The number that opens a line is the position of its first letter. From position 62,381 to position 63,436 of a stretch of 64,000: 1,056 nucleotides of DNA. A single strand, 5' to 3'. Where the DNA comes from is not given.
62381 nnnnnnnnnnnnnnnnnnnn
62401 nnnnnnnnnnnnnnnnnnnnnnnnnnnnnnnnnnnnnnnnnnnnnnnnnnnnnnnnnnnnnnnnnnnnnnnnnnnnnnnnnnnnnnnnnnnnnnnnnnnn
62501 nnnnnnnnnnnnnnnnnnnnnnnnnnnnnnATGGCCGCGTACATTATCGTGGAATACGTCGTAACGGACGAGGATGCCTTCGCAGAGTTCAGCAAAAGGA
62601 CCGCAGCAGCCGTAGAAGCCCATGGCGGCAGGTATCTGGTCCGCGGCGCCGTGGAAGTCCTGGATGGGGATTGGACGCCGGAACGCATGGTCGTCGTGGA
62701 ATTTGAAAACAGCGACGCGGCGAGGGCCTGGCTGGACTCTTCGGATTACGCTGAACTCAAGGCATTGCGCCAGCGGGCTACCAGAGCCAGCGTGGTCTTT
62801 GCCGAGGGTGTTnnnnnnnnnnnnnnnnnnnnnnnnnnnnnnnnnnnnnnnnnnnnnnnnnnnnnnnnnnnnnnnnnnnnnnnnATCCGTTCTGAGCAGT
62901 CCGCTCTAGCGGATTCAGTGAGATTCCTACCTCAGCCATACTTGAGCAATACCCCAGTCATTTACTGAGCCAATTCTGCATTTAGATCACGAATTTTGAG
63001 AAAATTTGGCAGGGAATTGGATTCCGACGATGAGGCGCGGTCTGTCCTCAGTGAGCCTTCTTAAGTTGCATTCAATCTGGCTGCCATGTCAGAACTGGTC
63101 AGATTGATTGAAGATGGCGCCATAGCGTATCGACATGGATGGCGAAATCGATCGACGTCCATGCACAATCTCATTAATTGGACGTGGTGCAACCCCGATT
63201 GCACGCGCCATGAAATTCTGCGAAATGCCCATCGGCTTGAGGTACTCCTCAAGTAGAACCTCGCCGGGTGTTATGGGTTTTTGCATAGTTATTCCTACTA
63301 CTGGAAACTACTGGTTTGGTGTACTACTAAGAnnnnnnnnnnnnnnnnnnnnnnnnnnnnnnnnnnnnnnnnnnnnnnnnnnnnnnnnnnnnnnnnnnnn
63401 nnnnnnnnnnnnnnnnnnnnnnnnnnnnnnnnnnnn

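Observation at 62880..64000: Low-GC terminal segment with a truncated orphan HigA-like antitoxin gene and an M48-like peptidase gene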

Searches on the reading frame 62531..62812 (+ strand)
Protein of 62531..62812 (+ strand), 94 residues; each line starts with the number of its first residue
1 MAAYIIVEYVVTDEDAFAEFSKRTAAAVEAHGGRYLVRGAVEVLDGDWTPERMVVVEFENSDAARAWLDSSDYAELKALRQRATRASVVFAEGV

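Call 7: search_protein_families(library=pfam, proteins=[window:62531-62812:+], max_evalue=0.1)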
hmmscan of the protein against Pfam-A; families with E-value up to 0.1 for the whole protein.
window:62531-62812:+ (94 aa): 2 families
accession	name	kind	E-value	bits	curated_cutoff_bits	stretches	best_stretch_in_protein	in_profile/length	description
PF07045.17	DUF1330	-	2.9e-28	98.5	23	1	3-94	2-94/94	Domain of unknown function (DUF1330)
PF03795.20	YCII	-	0.033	15.1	24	1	31-75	33-82/95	YCII-related domain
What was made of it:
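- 62531..62815 (+): DUF1330 gene with native-like GC. It is another variably present occupant of the same slot. PF07045 at 98.5 bits (call 7).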

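Call 8: search_protein_families(library=ncbifam, proteins=[window:62531-62812:+], max_evalue=0.1)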
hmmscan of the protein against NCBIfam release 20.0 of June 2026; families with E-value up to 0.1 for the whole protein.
window:62531-62812:+ (94 aa): 1 family
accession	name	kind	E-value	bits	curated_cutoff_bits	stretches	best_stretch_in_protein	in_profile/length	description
NF045631.1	exdiol_diox_HsaC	equivalog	0.056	12.5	450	1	4-93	6-89/296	iron-dependent extradiol dioxygenase HsaC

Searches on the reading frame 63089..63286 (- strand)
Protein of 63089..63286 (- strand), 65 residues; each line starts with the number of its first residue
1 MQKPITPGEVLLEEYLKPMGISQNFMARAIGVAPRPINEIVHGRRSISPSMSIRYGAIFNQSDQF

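Call 7: search_protein_families(library=pfam, proteins=[window:63092-63286:-], max_evalue=0.1)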
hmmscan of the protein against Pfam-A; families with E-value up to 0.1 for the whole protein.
window:63092-63286:- (65 aa): 4 families
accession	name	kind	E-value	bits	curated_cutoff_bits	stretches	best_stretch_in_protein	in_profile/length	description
PF01381.28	HTH_3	-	2.5e-06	27.9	23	1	12-59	1-48/55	Helix-turn-helix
PF15943.11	YdaS_toxin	-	0.025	14.9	30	1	22-50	10-38/65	Bacterial toxin YdaS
PF09048.16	Cro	-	0.07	13.6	32.7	1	19-48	11-40/59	Cro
PF12844.13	HTH_19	-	0.09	13.1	30.2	0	12-61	4-53/64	Helix-turn-helix domain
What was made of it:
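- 63092..63286 (-): The 65-codon ORF as it now stands. It covers helices 1-4 including the helix-turn-helix. HTH_3 matches residues 12-59 (call 7).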

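Call 8: search_protein_families(library=ncbifam, proteins=[window:63092-63286:-], max_evalue=0.1)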
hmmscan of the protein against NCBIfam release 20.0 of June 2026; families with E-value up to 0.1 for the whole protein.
window:63092-63286:- (65 aa): 2 families
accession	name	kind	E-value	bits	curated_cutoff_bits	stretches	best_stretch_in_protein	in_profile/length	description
TIGR02607.1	antidote_HigA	equivalog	8.7e-20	70.4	47.7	1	1-65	1-65/81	HigA family addiction module antitoxin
TIGR03070.1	couple_hipB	subfamily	0.038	13.9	71.65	1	17-47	12-42/58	type II toxin-antitoxin system Y4mF family antitoxin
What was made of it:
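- Checked: It matches TIGR02607 antidote_HigA at 70.4 bits (cutoff 47.7), covering profile positions 1-65 of 81 (call 8).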

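Call 10: find_encoding_contigs(protein=window:63089-63286:-, flank=10000, max_places=10)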
Protein window:63089-63286:- (65 aa): no gene with exactly this product is on record in the collection.
